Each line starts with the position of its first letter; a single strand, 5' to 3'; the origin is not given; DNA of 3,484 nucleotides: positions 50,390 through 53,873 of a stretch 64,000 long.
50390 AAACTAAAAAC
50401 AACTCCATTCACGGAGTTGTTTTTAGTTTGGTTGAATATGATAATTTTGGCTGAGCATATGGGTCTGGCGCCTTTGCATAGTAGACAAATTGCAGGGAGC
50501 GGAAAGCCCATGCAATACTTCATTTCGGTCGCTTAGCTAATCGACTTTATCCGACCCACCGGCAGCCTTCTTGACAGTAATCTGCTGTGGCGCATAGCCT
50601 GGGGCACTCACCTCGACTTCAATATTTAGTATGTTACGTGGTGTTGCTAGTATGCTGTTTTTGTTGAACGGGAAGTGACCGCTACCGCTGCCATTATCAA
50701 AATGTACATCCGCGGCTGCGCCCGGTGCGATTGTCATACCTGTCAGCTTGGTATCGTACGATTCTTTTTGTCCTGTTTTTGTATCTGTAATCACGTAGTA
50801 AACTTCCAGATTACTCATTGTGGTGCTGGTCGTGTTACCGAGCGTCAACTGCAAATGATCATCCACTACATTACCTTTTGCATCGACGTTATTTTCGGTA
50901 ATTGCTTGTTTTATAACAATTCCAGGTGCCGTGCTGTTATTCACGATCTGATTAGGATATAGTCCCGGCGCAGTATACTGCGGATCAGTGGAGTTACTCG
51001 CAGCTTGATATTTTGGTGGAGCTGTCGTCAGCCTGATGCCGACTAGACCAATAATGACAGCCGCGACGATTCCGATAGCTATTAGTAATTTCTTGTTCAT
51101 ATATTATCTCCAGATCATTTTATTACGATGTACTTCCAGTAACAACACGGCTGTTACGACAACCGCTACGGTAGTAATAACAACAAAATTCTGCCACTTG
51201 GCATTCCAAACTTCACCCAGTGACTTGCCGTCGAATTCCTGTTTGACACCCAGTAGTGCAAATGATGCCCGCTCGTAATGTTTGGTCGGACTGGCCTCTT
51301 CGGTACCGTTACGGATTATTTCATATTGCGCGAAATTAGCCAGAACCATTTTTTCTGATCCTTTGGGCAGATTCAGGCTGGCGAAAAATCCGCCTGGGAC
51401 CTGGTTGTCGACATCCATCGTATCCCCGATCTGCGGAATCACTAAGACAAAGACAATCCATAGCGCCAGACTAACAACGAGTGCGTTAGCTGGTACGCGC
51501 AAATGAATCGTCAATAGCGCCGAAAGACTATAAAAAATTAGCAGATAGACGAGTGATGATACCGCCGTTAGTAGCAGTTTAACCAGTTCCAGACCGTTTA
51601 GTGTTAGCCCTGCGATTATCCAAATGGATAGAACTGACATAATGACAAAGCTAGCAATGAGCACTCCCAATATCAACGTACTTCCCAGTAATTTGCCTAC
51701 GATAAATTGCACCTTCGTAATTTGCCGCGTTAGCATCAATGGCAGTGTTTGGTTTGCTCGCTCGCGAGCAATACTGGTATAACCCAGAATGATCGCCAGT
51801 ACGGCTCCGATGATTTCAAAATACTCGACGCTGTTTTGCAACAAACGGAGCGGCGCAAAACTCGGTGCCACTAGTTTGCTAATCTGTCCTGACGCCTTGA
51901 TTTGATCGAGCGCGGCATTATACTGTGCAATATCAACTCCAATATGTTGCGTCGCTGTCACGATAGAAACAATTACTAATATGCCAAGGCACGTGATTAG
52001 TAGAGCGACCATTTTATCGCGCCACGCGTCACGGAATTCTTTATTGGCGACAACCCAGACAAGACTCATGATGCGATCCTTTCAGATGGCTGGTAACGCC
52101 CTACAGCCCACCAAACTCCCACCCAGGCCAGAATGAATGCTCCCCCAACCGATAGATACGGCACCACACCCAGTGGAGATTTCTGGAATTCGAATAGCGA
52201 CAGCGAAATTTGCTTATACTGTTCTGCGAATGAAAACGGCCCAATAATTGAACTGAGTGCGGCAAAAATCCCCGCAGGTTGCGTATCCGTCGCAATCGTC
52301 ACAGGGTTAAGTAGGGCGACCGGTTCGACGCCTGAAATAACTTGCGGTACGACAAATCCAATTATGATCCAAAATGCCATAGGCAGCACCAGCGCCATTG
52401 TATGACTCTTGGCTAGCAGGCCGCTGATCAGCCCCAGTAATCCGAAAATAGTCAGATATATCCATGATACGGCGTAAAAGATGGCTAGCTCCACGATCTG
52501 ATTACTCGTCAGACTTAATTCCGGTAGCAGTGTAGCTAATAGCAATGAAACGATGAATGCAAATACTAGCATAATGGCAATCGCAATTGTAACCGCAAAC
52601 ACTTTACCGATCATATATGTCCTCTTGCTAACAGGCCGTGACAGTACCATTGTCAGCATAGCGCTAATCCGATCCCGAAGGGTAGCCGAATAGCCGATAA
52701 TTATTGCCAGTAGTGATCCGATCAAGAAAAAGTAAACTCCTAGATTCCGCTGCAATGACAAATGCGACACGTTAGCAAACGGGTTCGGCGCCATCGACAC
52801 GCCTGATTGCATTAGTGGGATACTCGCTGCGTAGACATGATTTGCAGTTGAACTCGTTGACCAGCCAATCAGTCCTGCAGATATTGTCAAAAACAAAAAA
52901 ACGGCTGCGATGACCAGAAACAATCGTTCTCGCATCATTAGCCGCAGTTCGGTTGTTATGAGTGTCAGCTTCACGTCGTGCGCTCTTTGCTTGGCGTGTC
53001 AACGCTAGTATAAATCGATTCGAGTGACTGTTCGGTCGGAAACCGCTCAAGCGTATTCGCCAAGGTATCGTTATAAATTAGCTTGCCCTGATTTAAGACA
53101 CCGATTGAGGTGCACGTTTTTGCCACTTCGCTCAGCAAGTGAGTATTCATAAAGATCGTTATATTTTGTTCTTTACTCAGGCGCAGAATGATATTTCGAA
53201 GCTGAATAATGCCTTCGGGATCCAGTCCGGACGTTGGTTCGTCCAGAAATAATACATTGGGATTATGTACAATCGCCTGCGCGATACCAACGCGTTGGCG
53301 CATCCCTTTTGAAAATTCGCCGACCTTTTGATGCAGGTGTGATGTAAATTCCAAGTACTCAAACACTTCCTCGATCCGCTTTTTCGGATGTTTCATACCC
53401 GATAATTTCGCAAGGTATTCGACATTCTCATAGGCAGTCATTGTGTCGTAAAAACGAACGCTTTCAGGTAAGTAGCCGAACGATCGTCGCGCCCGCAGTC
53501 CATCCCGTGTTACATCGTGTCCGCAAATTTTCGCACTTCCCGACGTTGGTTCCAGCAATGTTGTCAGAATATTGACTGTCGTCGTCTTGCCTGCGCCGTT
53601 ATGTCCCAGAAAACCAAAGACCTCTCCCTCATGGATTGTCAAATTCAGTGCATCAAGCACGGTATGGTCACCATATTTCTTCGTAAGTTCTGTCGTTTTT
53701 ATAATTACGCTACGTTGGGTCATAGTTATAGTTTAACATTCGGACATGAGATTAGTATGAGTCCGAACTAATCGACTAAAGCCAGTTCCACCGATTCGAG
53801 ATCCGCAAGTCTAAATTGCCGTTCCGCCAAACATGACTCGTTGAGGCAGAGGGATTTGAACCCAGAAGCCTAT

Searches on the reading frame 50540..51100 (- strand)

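Call 53: search_protein_families(library=pfam, proteins=[window:50540-51100:-], max_evalue=0.001)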
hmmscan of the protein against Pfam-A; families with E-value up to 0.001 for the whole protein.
window:50540-51100:- (187 aa): 1 family
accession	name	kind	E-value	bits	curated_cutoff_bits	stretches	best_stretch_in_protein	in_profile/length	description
PF11797.14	WxLIP_HBD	-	0.00029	21.2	28.9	1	65-133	27-94/138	WxL Interacting Protein, host binding domain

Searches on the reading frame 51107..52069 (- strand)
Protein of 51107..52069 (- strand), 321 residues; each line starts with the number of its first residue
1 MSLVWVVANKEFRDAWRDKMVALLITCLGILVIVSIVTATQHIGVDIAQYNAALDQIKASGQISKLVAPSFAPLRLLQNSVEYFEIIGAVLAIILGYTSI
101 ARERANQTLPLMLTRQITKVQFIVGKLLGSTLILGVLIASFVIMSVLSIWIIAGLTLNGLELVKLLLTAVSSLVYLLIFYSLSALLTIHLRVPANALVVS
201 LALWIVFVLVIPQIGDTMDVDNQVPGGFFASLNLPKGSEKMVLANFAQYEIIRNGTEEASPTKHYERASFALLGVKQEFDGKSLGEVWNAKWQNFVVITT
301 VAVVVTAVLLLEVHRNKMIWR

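Call 53: search_protein_families(library=pfam, proteins=[window:51107-52069:-], max_evalue=0.001)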
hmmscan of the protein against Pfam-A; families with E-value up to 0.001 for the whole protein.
window:51107-52069:- (321 aa): 2 families
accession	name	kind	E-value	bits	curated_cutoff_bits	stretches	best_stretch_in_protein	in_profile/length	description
PF12679.13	ABC2_membrane_2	-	1.9e-25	90.1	27.2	1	5-308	1-273/283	ABC-2 family transporter protein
PF12698.13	ABC2_membrane_3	-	0.00029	20.5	31.6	1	86-211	167-287/347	ABC-2 family transporter protein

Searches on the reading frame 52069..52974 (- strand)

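Call 53: search_protein_families(library=pfam, proteins=[window:52069-52974:-], max_evalue=0.001)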
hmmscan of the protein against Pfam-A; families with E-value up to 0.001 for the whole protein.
window:52069-52974:- (302 aa): 1 family
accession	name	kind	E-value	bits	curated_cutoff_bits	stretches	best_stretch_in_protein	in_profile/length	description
PF12679.13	ABC2_membrane_2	-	2e-12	47.4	27.2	1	4-218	2-208/283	ABC-2 family transporter protein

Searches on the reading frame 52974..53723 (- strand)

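Call 53: search_protein_families(library=pfam, proteins=[window:52974-53723:-], max_evalue=0.001)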
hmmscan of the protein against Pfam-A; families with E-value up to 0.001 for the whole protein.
window:52974-53723:- (250 aa): 2 families
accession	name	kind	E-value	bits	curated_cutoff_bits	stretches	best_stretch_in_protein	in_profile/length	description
PF00005.33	ABC_tran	-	3.5e-34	118.8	25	1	23-165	1-137/137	ABC transporter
PF13304.12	AAA_21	-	1e-08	36.1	27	1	124-197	225-300/304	AAA domain, putative AbiEii toxin, Type IV TA system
